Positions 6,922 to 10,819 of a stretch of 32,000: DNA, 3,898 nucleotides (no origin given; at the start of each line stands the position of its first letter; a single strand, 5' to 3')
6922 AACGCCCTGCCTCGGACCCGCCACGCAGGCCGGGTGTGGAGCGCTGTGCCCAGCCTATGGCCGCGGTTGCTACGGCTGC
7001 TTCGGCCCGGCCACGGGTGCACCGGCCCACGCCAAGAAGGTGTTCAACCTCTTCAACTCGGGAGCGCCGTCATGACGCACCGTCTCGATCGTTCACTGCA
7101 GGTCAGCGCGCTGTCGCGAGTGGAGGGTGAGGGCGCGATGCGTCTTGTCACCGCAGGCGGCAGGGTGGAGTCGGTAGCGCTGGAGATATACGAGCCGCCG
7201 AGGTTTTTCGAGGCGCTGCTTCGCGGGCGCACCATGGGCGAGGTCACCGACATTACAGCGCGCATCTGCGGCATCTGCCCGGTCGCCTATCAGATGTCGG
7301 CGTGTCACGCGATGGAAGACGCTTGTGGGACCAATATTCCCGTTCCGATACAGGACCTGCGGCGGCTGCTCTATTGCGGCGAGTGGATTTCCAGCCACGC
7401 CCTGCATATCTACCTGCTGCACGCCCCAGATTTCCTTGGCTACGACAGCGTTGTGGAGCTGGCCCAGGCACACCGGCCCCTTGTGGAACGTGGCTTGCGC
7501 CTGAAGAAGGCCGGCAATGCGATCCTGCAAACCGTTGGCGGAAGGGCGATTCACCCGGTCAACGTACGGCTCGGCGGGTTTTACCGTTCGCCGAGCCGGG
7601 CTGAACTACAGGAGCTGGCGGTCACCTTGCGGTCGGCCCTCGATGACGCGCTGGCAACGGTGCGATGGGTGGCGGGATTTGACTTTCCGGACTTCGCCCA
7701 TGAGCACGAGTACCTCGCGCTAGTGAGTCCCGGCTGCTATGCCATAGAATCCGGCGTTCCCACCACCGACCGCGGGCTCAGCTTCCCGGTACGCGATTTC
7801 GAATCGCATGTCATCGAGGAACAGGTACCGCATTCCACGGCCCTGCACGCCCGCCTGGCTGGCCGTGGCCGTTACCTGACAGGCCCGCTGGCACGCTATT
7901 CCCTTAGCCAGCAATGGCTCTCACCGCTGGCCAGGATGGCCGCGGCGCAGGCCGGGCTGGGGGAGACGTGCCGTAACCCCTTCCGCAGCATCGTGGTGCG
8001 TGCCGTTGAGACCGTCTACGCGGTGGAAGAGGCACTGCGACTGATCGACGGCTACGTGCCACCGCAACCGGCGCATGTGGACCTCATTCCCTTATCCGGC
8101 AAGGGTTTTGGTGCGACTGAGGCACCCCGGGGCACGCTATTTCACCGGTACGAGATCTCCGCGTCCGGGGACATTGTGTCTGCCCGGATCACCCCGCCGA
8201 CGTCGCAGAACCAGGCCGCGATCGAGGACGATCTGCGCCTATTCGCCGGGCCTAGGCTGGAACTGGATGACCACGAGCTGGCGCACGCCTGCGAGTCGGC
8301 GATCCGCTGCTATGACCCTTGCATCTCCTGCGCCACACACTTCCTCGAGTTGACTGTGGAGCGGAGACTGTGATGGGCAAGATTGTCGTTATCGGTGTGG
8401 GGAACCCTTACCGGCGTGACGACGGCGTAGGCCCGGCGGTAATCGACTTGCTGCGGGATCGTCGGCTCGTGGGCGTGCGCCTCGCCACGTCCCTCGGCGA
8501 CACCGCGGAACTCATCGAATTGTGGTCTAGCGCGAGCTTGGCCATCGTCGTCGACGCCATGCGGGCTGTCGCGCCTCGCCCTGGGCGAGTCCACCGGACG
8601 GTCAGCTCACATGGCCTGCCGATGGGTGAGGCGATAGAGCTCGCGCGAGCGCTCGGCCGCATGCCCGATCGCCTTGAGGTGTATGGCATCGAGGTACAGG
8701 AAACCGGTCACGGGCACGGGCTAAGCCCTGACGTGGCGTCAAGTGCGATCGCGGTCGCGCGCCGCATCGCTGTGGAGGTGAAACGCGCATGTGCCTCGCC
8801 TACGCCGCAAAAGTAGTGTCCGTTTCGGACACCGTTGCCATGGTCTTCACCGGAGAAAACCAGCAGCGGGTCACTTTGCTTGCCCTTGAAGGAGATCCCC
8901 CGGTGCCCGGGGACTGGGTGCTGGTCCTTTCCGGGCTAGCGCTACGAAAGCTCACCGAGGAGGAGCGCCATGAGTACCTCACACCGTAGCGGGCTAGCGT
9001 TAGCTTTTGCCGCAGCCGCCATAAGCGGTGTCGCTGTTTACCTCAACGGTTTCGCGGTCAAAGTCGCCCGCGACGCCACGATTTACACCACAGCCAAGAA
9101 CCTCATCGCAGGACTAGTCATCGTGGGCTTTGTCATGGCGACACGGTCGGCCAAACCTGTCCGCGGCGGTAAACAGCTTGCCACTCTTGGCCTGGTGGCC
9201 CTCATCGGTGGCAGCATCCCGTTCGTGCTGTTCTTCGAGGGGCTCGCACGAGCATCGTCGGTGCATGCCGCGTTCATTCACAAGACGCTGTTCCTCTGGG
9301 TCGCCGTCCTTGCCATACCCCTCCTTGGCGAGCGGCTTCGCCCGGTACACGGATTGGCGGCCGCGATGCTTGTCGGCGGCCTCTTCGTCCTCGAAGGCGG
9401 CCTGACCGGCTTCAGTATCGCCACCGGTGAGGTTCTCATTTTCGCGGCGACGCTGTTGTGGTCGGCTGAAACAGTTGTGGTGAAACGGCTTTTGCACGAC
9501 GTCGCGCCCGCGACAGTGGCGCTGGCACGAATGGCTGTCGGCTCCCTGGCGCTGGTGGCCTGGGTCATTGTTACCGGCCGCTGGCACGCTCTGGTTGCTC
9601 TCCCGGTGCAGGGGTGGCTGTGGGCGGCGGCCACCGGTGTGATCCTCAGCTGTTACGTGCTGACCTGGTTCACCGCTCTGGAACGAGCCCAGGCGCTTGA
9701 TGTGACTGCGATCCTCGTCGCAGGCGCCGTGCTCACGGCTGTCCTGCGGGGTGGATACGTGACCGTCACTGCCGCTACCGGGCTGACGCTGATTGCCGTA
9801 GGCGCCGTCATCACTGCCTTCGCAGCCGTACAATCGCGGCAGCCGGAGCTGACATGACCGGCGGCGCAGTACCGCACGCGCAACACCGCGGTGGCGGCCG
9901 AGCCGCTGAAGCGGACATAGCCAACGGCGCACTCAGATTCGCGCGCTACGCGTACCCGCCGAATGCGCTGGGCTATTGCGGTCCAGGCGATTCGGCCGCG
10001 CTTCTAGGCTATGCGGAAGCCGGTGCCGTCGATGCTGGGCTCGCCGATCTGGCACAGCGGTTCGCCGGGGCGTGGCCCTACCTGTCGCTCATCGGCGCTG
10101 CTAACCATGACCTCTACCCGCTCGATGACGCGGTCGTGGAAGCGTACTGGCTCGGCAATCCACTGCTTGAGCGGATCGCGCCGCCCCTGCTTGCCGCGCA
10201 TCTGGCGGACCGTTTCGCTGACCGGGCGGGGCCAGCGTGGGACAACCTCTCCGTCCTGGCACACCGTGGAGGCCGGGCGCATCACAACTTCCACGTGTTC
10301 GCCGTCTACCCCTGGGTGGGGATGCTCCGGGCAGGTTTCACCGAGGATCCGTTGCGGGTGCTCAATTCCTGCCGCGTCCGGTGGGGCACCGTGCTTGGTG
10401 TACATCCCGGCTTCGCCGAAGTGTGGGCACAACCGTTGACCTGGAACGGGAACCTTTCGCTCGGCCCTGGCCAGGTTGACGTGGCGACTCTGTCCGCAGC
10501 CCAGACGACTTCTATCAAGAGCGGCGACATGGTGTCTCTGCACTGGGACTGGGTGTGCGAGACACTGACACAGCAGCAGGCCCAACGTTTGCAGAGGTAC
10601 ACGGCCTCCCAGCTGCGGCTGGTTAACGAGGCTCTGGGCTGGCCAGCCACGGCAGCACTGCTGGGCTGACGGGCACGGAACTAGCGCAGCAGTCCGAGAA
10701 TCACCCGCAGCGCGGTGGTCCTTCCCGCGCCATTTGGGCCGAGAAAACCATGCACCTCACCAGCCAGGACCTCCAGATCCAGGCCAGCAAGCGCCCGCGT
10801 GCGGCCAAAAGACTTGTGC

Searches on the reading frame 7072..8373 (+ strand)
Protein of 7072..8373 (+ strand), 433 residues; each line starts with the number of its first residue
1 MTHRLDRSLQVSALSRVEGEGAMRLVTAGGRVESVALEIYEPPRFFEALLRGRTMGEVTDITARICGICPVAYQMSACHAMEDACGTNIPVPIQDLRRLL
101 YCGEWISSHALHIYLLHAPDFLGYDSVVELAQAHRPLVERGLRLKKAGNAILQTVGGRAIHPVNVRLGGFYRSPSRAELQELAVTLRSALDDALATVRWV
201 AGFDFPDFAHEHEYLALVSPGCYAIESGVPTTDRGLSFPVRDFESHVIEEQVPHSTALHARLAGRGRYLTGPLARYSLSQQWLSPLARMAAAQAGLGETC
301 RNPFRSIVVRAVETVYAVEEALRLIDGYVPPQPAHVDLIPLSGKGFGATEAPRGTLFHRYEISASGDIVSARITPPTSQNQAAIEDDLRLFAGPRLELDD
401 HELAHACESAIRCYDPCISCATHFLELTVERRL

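Call 5: search_protein_families(library=pfam, proteins=[window:7072-8373:+], max_evalue=0.01)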
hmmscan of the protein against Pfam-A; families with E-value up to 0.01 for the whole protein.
window:7072-8373:+ (433 aa): 1 family
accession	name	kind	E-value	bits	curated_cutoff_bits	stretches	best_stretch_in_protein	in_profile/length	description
PF00374.24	NiFeSe_Hases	-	5.4e-23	82.2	25.8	2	44-130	1-87/508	Nickel-dependent hydrogenase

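Call 42: search_solved_structures(query=window:7072-8370:+, max_evalue=1e-10)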
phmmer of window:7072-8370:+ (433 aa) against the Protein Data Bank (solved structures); distinct sequences matched with E-value up to 1e-10: 65 (the best 60 are shown).
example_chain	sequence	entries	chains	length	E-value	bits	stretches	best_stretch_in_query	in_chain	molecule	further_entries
9nez_D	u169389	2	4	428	1.1e-63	219.1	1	9-426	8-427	Sulfhydrogenase 1 subunit alpha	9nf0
5yxy_A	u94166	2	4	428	5.3e-63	216.8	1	10-425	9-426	Cytosolic NiFe-hydrogenase, alpha subunit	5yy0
9e15_B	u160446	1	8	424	6.7e-63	216.5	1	9-423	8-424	Sulfhydrogenase 1 subunit alpha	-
9e1j_B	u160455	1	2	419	8.7e-63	216.1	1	11-423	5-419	Sulfhydrogenase 1 subunit alpha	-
5odc_F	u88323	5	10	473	6e-47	163.9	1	9-425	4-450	Methyl-viologen reducing hydrogenase subunit A | Methyl-viologen reducing hydrogenase, subunit A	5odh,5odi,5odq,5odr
7t2r_D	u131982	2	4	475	3.3e-46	161.5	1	9-425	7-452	NiFe hydrogenase large subunit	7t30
9sfi_g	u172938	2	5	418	3.9e-37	131.6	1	10-386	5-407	Coenzyme F420-reducing hydrogenase, alpha subunit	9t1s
5xf9_D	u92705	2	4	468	1.1e-35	126.9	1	7-208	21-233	NAD-reducing hydrogenase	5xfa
9sw2_F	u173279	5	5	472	3.7e-35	125.1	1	11-426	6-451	F420-non-reducing hydrogenase subunit A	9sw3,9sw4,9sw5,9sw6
6qgt_A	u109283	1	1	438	1.1e-28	103.8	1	8-185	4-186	F420-reducing hydrogenase, subunit alpha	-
6qgr_A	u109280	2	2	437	1.4e-28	103.5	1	9-185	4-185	Coenzyme F420 hydrogenase subunit alpha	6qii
5jsu_B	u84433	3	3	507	8.7e-25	90.9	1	9-148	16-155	Periplasmic [NiFeSe] hydrogenase, large subunit, selenocysteine-containing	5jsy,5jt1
3zfs_A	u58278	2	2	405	1.7e-23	86.7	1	10-174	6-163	F420-REDUCING HYDROGENASE, SUBUNIT ALPHA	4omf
5jsh_B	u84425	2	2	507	2.8e-23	86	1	9-148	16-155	Periplasmic [NiFeSe] hydrogenase, large subunit, selenocysteine-containing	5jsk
9r51_A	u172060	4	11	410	4.1e-23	85.4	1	12-173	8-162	F420-reducing [NiFe]-hydrogenase from Methanothermococcus thermolithotrophicus subunit alp | F420-reducing [NiFe]-hydrogenase from Methanothermococcus thermolit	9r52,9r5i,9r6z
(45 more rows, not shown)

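Call 63: search_protein_families(library=ncbifam, proteins=[window:7072-8370:+], max_evalue=0.001)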
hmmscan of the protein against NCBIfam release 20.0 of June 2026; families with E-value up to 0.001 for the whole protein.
window:7072-8370:+ (433 aa): 9 families
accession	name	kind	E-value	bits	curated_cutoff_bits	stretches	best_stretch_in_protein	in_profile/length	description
NF040828.1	sulfhyd_ShyA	equivalog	2.1e-72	244.3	700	1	9-426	3-414/415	NAD(P)-dependent hydrogenase/sulfhydrogenase 2 subunit alpha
NF040832.1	sulfhyd_HydA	equivalog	7.1e-72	242.8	880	1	10-426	6-425/426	NADPH-dependent hydrogenase/sulfhydrogenase 1 subunit alpha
TIGR03295.1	frhA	equivalog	2e-40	139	392.5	2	8-198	4-190/412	coenzyme F420 hydrogenase subunit alpha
NF041785.2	VhuA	equivalog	3.5e-36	124.7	800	1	10-387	5-408/418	F420-non-reducing hydrogenase Vhu subunit A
NF033181.1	NiFeSe_hydrog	equivalog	4.3e-30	105.1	600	2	11-130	6-124/507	nickel-dependent hydrogenase large subunit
NF045518.1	H2_NiFeSe_large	exception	4.9e-29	101.5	780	2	9-123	4-117/485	NiFeSe hydrogenase large subunit HysA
NF007778.0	PRK10467.1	equivalog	9.7e-13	47.2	969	1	43-128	38-123/567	hydrogenase 2 large subunit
NF007550.0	PRK10170.1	equivalog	5.1e-12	45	1101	1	7-122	17-132/597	Ni/Fe-hydrogenase large subunit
NF041786.2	VhuU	equivalog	0.00013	21.7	70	1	408-425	12-29/45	F420-non-reducing hydrogenase selenoprotein subunit VhuU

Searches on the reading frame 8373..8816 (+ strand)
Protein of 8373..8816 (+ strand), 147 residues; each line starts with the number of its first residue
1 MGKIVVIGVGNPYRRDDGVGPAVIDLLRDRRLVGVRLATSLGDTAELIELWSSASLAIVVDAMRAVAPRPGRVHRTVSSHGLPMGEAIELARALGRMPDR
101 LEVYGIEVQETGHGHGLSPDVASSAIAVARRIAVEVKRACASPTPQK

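Call 5: search_protein_families(library=pfam, proteins=[window:8373-8816:+], max_evalue=0.01)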
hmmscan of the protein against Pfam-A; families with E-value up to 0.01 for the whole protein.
window:8373-8816:+ (147 aa): 1 family
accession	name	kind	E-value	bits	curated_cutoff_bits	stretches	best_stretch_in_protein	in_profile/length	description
PF01750.23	HycI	-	0.0002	21.6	23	1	75-126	69-121/130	Hydrogenase maturation protease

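Call 63: search_protein_families(library=ncbifam, proteins=[window:8373-8813:+], max_evalue=0.001)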
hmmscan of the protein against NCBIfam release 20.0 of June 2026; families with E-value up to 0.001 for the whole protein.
window:8373-8813:+ (147 aa): 5 families
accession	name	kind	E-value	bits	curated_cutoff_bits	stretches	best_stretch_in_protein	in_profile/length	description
TIGR00072.1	hydrog_prot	superfamily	4.4e-24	85.1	47.45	1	5-134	1-143/145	hydrogenase maturation protease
NF007777.0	PRK10466.1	equivalog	2.7e-06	27.2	190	1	3-137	2-150/164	HyaD/HybD family hydrogenase maturation endopeptidase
TIGR00140.1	hupD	subfamily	7.1e-06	26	151.8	1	4-135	1-145/151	HyaD/HybD family hydrogenase maturation endopeptidase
NF045519.1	NiFeSe_H2_mat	exception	0.00014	21.8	190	0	3-109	2-119/152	NiFeSe hydrogenase maturation protease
TIGR00130.1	frhD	equivalog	0.00078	19.5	134.95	0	3-74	4-80/153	coenzyme F420-reducing hydrogenase, FrhD protein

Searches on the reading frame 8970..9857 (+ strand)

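Call 5: search_protein_families(library=pfam, proteins=[window:8970-9857:+], max_evalue=0.01)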
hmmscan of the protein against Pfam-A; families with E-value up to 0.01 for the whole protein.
window:8970-9857:+ (295 aa): 1 family
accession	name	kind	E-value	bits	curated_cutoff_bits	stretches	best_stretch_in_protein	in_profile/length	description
PF00892.27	EamA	-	1.3e-23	84.2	28.2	2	7-141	2-133/135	EamA-like transporter family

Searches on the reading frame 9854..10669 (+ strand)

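Call 5: search_protein_families(library=pfam, proteins=[window:9854-10669:+], max_evalue=0.01)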
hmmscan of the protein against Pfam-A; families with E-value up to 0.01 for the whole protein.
window:9854-10669:+ (271 aa): 1 family
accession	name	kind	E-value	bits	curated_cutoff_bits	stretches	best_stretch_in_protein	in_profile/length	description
PF19927.4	DUF6390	-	2.4e-81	273.3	25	1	23-261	3-241/244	Family of unknown function (DUF6390)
